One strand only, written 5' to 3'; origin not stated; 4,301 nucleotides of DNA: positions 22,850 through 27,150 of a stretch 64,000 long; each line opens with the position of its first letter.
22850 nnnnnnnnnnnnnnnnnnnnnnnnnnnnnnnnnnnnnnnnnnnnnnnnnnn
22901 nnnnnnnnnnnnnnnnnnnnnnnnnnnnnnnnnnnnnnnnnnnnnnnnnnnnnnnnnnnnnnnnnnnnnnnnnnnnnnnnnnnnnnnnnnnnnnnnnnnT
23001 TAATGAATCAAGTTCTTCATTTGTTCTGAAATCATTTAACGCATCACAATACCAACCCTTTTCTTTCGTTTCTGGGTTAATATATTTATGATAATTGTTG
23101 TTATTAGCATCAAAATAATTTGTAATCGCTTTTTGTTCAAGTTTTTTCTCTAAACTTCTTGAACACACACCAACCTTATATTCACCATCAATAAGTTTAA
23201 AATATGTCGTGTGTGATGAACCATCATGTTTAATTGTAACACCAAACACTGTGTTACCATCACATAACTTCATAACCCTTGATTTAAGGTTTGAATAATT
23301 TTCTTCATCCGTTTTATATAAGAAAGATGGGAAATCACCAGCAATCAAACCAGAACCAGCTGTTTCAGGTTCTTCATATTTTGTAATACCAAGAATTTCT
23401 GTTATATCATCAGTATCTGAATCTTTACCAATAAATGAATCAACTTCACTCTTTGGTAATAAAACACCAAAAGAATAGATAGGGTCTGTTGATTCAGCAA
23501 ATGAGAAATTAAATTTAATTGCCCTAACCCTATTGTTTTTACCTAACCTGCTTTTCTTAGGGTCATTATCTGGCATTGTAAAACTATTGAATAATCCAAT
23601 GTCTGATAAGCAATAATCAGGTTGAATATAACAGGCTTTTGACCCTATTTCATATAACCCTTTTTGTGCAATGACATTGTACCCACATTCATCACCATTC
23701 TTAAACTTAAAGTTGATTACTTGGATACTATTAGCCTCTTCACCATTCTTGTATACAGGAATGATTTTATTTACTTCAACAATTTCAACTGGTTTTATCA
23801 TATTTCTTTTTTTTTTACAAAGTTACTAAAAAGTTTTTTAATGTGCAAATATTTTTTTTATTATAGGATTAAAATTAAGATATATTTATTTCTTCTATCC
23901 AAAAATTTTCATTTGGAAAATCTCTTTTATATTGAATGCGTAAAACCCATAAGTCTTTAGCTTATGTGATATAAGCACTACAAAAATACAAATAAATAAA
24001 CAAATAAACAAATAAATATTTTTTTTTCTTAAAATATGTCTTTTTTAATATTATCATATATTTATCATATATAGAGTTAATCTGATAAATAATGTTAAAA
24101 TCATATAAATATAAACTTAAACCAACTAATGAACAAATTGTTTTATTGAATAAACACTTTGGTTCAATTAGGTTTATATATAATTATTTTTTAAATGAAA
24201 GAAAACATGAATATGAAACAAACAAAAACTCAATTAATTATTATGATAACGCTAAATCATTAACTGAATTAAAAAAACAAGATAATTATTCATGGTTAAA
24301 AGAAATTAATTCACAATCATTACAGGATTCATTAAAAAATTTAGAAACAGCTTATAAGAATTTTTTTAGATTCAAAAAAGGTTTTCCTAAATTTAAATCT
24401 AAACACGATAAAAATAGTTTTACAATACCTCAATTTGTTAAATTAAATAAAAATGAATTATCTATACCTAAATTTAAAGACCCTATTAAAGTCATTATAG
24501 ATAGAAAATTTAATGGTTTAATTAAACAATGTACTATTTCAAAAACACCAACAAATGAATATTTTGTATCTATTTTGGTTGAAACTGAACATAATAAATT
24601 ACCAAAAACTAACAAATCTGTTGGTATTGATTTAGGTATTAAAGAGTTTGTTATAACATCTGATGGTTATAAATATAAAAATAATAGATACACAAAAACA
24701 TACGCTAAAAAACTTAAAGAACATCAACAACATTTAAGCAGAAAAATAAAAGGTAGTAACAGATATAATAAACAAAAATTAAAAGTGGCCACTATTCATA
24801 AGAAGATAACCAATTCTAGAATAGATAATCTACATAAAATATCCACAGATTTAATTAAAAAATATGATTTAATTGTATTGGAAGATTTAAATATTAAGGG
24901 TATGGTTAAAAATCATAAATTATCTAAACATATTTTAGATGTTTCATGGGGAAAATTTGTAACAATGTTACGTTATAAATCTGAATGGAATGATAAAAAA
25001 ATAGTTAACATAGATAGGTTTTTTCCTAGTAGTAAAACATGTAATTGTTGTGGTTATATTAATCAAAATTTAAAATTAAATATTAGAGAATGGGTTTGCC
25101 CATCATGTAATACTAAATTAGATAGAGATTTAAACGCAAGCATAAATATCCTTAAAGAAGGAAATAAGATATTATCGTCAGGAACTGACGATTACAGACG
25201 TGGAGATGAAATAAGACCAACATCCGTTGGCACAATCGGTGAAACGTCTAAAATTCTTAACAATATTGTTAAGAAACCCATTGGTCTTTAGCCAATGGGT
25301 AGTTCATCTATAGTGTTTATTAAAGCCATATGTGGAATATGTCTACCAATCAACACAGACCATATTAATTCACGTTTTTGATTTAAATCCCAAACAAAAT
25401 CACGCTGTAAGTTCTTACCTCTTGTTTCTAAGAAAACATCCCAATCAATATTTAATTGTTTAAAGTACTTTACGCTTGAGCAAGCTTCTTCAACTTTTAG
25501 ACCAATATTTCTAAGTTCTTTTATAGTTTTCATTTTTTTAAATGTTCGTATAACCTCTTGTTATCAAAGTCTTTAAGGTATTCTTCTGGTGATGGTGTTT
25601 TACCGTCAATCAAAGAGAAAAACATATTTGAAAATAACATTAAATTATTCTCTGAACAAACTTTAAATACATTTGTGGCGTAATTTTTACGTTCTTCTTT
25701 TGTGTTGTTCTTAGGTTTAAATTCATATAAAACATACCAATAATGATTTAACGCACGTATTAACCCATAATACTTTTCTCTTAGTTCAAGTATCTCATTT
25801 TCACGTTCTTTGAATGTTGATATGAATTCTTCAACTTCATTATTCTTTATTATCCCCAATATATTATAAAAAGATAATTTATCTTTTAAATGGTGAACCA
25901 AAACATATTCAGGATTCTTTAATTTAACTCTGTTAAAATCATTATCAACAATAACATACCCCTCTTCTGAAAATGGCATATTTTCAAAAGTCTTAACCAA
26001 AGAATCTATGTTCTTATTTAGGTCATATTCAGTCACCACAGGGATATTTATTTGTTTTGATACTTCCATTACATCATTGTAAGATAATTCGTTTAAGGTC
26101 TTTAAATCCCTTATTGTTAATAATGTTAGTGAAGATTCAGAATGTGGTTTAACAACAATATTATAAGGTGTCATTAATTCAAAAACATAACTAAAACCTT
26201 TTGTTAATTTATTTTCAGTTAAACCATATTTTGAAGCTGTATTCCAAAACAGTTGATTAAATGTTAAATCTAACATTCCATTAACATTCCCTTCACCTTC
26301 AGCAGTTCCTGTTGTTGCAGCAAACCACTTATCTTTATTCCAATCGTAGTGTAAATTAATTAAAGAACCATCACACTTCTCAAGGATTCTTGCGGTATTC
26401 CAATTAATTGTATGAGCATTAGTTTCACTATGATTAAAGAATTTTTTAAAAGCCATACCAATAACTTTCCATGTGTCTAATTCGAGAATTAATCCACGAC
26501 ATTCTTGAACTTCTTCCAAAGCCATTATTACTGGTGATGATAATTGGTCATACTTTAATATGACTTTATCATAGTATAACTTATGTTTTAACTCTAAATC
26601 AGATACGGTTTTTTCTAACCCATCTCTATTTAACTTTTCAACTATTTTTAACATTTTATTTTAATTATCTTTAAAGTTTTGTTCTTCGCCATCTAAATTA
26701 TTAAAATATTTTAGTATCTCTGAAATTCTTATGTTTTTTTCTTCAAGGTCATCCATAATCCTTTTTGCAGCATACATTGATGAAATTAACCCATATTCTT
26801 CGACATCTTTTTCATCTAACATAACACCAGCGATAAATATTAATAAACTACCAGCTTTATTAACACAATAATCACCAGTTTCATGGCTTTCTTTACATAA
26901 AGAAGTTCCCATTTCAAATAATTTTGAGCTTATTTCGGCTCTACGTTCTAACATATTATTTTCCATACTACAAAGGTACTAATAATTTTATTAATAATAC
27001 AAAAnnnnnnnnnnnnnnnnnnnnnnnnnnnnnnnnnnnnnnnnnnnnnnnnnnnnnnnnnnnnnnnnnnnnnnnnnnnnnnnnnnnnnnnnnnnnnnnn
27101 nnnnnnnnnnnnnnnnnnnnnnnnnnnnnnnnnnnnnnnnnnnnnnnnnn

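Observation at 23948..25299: TnpB-only IS605-family element with matched terminal hairpins; candidate omega-RNA at the right end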

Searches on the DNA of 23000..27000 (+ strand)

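Call 7: search_dna_similar(query=window:23000-27000:+, collection=phages, mode=distant)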
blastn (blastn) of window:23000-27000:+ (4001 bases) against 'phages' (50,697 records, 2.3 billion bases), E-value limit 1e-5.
Records with a match: 44; places in all: 88; records where one place covers at least 80% of the query: 0.
Best place of each record, by identity: 80-90% 2; 60-80% 42.
By first word of the organism name: Prevotella 15; Campylobacter 7; Clostridium 4; Staphylococcus 3; Clostridioides 2; Brochothrix 2; Listeria 2; Enterococcus 2; Pseudanabaena 2; Klebsiella 2; and 3 more.
By host as written in the record: Prevotella sp. 15; - 3; Clostridium botulinum type C strain C-Stockholm 2; Campylobacter jejuni 2; Campylobacter sp. 2; Brochothrix thermosphacta HER1187 2; Listeria monocytogenes 2; Clostridium botulinum D str. 1873 2; and 11 more.
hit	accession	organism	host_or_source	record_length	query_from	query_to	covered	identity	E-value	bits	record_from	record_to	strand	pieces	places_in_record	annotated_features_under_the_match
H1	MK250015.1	Prevotella phage Lak-A1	Prevotella sp.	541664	1142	2131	25%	64.2%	2e-24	123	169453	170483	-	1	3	record has no annotation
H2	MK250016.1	Prevotella phage Lak-A1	Prevotella sp.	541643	1142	2131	25%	64.2%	2e-24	123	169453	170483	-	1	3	record has no annotation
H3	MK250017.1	Prevotella phage Lak-A1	Prevotella sp.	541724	1142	2131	25%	64.2%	2e-24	123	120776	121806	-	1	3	record has no annotation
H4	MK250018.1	Prevotella phage Lak-A1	Prevotella sp.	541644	1142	2131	25%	64.2%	2e-24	123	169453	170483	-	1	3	record has no annotation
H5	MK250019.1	Prevotella phage Lak-A2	Prevotella sp.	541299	1142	2150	22%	66.5%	4e-26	209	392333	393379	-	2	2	record has no annotation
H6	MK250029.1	Prevotella phage Lak-C1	Prevotella sp.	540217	1142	2150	22%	66.3%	4e-26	204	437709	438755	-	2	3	record has no annotation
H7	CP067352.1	Clostridioides phage ES-S-0173-01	Clostridioides sp. ES-S-0173-01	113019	1333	2163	21%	65.0%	3e-20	108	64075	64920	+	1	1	record has no annotation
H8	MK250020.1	Prevotella phage Lak-B1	Prevotella sp.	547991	1152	2131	19%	66.9%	7e-23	184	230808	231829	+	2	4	record has no annotation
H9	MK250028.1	Prevotella phage Lak-B9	Prevotella sp.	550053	1152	2131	19%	66.9%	7e-23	184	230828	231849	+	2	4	record has no annotation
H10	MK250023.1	Prevotella phage Lak-B4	Prevotella sp.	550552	1152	2131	19%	66.5%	3e-20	175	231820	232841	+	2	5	record has no annotation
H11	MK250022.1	Prevotella phage Lak-B3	Prevotella sp.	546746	1152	2131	19%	66.5%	3e-20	175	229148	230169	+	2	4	record has no annotation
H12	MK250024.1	Prevotella phage Lak-B5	Prevotella sp.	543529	1152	2131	19%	66.5%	3e-20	175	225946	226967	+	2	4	record has no annotation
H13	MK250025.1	Prevotella phage Lak-B6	Prevotella sp.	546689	1152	2131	19%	66.5%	3e-20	175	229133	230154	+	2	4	record has no annotation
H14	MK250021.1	Prevotella phage Lak-B2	Prevotella sp.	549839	1152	2131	19%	66.5%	3e-20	175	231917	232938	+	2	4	record has no annotation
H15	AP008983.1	Clostridium phage c-st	Clostridium botulinum type C strain ...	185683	1502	2157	16%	67.0%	9e-47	196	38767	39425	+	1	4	putative IS transposase (OrfB)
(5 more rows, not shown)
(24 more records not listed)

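Call 13: search_rna_families(source=window, start=23500, end=25800, threshold=evalue, max_evalue=10, show_alignments=3)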
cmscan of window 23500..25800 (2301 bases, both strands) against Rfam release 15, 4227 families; matches with E-value up to 10: 1.
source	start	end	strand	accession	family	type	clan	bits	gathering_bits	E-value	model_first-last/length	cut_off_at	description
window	25669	25752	-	RF00279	SNORD45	Gene; snRNA; snoRNA; CD-box;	-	18.3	42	3.7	1-72/72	no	Small nucleolar RNA SNORD45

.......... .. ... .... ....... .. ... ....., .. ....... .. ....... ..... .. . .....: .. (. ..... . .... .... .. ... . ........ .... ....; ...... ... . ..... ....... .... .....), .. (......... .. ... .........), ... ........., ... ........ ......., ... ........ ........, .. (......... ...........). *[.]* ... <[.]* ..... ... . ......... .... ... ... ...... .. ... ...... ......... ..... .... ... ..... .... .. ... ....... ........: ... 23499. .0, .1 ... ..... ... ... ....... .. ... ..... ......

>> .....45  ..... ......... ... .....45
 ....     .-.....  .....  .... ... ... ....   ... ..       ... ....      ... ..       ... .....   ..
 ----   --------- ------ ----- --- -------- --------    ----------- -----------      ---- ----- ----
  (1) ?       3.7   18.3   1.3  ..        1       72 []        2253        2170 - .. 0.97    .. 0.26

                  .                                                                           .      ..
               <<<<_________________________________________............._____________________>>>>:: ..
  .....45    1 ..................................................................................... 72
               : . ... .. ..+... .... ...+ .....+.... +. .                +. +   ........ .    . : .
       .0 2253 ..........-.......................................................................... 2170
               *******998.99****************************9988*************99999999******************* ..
